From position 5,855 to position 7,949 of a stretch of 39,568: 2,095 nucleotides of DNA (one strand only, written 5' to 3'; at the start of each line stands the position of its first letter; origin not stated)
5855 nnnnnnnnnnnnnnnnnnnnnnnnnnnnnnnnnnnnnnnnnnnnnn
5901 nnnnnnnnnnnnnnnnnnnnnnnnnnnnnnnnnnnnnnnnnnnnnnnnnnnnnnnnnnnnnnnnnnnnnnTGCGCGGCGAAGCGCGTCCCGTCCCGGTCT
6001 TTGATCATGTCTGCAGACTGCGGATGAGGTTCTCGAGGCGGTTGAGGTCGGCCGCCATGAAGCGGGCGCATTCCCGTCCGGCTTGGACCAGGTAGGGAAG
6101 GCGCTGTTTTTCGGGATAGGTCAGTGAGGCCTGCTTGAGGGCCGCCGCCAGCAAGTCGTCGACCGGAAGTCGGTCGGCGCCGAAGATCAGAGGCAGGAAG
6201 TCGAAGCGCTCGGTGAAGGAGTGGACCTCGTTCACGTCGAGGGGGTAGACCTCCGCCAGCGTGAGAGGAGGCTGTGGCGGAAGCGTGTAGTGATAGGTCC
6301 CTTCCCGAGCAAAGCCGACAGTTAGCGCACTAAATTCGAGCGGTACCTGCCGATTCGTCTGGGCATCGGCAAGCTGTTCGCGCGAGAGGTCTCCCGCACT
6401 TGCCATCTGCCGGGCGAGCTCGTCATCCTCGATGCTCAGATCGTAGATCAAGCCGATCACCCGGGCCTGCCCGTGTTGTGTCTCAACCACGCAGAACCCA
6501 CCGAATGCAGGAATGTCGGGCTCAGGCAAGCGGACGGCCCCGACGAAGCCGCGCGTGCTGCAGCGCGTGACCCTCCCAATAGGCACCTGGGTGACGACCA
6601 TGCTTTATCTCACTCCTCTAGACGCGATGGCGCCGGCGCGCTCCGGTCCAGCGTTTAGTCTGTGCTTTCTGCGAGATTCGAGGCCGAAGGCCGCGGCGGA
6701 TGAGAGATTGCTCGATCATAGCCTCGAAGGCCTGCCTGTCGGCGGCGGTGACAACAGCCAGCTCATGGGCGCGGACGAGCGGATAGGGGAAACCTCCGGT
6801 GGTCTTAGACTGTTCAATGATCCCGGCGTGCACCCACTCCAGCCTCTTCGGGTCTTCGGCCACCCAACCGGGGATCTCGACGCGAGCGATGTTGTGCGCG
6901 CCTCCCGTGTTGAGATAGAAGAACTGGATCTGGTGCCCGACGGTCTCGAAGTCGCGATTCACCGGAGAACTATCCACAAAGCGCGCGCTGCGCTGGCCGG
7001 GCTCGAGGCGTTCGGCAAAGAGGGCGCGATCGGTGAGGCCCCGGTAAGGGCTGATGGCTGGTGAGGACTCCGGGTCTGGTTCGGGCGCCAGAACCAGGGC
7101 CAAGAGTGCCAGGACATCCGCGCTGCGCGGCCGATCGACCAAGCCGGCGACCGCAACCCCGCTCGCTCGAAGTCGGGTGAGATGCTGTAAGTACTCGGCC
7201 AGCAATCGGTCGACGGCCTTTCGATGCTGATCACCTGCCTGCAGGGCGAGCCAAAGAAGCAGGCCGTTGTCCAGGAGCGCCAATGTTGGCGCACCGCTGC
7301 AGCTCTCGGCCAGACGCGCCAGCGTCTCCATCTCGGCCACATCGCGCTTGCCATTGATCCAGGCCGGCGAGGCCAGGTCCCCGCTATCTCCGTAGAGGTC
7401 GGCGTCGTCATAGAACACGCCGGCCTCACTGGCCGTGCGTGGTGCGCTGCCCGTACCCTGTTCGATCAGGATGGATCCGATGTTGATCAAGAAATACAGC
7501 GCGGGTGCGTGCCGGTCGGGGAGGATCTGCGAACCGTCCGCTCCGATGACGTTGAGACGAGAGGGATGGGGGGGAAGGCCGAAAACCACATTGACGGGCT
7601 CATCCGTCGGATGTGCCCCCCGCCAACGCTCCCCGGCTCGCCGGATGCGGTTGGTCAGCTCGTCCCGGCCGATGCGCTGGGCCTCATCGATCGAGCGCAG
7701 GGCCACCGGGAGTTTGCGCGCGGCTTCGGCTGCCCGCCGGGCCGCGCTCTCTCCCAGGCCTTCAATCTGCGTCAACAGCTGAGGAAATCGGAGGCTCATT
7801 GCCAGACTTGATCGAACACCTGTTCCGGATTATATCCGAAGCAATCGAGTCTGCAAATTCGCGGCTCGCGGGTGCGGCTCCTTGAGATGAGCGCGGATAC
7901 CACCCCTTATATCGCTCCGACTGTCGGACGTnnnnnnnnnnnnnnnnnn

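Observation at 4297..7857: Three-gene NurA / HAS-barrel ORF / HerA module with its own near-consensus promoter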

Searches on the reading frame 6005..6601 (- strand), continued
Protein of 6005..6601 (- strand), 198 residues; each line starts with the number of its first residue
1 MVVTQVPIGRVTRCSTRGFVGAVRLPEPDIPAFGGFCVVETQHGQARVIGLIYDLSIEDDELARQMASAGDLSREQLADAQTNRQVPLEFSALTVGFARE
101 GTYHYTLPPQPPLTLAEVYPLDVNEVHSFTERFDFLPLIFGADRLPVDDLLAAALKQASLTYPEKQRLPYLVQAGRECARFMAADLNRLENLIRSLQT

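Call 69: find_encoding_contigs(protein=P0436, flank=6000, max_places=1)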
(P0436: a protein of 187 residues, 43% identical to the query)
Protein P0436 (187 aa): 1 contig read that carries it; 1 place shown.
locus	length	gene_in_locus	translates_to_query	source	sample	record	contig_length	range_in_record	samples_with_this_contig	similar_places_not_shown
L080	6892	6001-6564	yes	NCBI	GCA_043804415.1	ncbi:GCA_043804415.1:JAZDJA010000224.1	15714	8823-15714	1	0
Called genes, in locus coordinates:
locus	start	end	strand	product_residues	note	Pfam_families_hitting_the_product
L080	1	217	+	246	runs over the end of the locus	PF00005:ABC_tran, PF02463:SMC_N (faint), PF13304:AAA_21 (faint)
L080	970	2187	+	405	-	PF12704:MacB_PCD, PF02687:FtsX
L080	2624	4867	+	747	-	PF13620:CarboxypepD_reg, PF13715:CarbopepD_reg_2, PF07715:Plug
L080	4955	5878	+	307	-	PF14054:DUF4249 (weak)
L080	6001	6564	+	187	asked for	-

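Call 70: find_encoding_contigs(protein=P0439, flank=6000, max_places=1)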
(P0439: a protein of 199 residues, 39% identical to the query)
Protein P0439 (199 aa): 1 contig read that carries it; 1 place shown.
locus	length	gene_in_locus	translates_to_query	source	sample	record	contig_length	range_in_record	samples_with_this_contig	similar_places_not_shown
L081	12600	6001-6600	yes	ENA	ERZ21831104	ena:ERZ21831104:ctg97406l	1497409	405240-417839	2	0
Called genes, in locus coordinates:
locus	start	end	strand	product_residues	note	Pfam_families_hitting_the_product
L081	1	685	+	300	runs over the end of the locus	PF01545:Cation_efflux, PF16916:ZT_dimer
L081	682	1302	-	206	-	PF01810:LysE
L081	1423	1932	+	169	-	PF00881:Nitroreductase, PF14512:TM1586_NiRdase (weak), PF00881:Nitroreductase, PF14512:TM1586_NiRdase (weak)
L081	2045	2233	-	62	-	-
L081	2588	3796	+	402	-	PF09376:NurA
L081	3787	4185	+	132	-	-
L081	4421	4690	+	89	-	-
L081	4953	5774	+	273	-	-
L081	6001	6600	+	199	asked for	-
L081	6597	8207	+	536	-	PF09378:HAS-barrel, PF01935:DUF87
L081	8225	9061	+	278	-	PF01734:Patatin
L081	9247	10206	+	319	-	-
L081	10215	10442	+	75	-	PF13443:HTH_26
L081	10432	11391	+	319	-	-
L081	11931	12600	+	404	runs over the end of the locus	-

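Call 93: fold_search(model_id=the predicted structure, library=viral)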
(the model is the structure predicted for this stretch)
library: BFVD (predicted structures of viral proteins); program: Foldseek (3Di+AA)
matches with E <= 10: 496; with E <= 0.001: 0
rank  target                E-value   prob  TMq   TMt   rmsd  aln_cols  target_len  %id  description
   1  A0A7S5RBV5            6.4e-03  0.35  0.21  0.12  16.8       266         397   10  (no name in the UniProt tables at hand)
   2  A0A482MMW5            5.3e-02  0.54  0.22  0.25   9.4       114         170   11  Uncharacterized protein [Burkholderia phage BcepSauron]
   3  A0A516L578            1.2e-01  0.44  0.21  0.14   7.7       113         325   12  (no name in the UniProt tables at hand)
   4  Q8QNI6                1.5e-01  0.85  0.28  0.11   7.7       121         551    9  EsV-1-91 [Ectocarpus siliculosus virus 1 (isolate New Zealand/Kaikoura/1988)]
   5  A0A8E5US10            1.8e-01  0.38  0.25  0.07  10.6       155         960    9  (no name in the UniProt tables at hand)
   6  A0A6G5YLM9            1.8e-01  0.33  0.21  0.30  11.8       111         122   14  (no name in the UniProt tables at hand)
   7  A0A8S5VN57            2.0e-01  0.35  0.23  0.12  11.9       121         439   12  (no name in the UniProt tables at hand)
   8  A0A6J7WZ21            2.1e-01  0.54  0.23  0.35   7.4       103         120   10  Uncharacterized protein [uncultured Caudovirales phage]
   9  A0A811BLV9            2.4e-01  0.16  0.17  0.18  12.2       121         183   13  Signal peptidase I [Pandoravirus japonicus]
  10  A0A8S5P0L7            2.7e-01  0.06  0.15  0.12  20.5       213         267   15  Putative virion structural protein [Myoviridae sp. ctLnO19]
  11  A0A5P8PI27            2.8e-01  0.30  0.22  0.26  11.6       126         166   10  IDEAL domain-containing protein [Bacillus phage 049ML001]
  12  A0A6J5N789            2.8e-01  0.18  0.24  0.26  14.5       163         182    8  Uncharacterized protein (Fragment) [uncultured Caudovirales phage]
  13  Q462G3                2.8e-01  0.13  0.16  0.05  18.5       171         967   12  Hoar orf [Trichoplusia ni single nucleopolyhedrovirus]
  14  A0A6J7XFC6            3.0e-01  0.51  0.24  0.50   9.8       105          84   14  Uncharacterized protein [uncultured Caudovirales phage]
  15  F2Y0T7                3.0e-01  0.08  0.20  0.13  18.9       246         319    6  (no name in the UniProt tables at hand)
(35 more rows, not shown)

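Call 100: search_protein_families(library=phrogs, proteins=[window:6005-6601:-], max_evalue=0.01)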
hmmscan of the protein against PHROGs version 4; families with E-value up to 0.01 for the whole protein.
window:6005-6601:- (198 aa): 0 families

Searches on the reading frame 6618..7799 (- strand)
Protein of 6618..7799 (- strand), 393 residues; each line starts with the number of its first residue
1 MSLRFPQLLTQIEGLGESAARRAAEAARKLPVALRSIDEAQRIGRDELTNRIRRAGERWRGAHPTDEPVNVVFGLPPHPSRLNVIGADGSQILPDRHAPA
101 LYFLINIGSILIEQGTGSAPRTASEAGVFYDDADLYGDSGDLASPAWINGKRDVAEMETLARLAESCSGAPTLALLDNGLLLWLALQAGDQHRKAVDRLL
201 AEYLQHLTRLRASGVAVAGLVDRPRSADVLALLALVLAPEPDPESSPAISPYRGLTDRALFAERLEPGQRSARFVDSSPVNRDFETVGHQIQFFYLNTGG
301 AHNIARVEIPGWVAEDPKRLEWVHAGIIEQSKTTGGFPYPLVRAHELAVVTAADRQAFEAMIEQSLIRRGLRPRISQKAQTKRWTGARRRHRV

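Call 5: search_protein_families(library=pfam, proteins=[window:6618-7799:-], max_evalue=0.1)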
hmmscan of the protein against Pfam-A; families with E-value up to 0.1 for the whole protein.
window:6618-7799:- (393 aa): 1 family
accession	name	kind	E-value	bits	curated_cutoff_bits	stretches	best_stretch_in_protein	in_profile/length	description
PF09376.16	NurA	-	9.6e-25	87.9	21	1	83-350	2-254/254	NurA domain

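Call 6: search_protein_families(library=padloc, proteins=[window:6618-7799:-], max_evalue=0.1)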
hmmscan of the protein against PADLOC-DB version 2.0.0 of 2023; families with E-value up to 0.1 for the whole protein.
window:6618-7799:- (393 aa): 0 families

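Call 7: search_protein_families(library=ncbifam, proteins=[window:6618-7799:-], max_evalue=0.1)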
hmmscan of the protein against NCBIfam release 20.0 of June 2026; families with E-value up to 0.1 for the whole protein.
window:6618-7799:- (393 aa): 1 family
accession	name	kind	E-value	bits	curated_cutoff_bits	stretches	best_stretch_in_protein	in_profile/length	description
NF041033.1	NurA_Sulf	equivalog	0.017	14.4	400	1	290-364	247-317/331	DNA double-strand break repair nuclease NurA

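Call 27: search_solved_structures(query=window:6618-7799:-, max_evalue=1)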
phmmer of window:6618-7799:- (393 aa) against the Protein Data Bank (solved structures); distinct sequences matched with E-value up to 1: 0.

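Call 57: search_dna_similar(query=window:6618-7799:-, collection=plasmids, mode=protein, max_evalue=0.001, max_rows=15)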
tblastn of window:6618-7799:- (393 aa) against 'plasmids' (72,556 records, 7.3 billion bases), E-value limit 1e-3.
No match.

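Call 62: search_solved_structures(query=A8, max_evalue=10)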
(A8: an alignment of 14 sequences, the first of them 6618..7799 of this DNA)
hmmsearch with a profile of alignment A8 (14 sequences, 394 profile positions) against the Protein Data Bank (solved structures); distinct sequences matched with E-value up to 10: 1.
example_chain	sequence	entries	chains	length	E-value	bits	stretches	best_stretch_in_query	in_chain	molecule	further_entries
21vm_A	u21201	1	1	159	1.9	10.6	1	169-269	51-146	Phi92_gp131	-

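Call 100: search_protein_families(library=phrogs, proteins=[window:6618-7799:-], max_evalue=0.01)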
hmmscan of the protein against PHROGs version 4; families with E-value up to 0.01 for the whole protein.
window:6618-7799:- (393 aa): 0 families

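Call 106: predict_structure(protein=window:6618-7799:-)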
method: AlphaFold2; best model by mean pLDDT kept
length: 393 residues; sequences in the alignment: 1
mean_pLDDT: 33.5   pTM: 0.21
mean pLDDT of the five models: 33.5, 30.3, 30.0, 29.4, 29.3
residues with pLDDT >= 90: 0; 70-90: 0; 50-70: 4; < 50: 389
segments of 3 or more residues with pLDDT < 50: 1-60, 62-355, 361-393
pLDDT, mean of each block of 10 residues (from residue 1): 36 38 33 27 39 45 40 30 34 37 37 30 28 28 26 31 34 38 41 42 41 27 30 32 30 28 26 25 30 34 35 33 35 30 33 45 43 32 28 23
secondary structure, 60 per line:
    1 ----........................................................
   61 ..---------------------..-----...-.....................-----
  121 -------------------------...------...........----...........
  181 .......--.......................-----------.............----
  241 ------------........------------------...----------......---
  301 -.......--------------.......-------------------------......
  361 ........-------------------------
elements in order: H5-62 E91-93 H95-115 H155-165 H170-187 H190-212 H224-236 H253-260 E292-297 E302-308 E323-329 H355-368
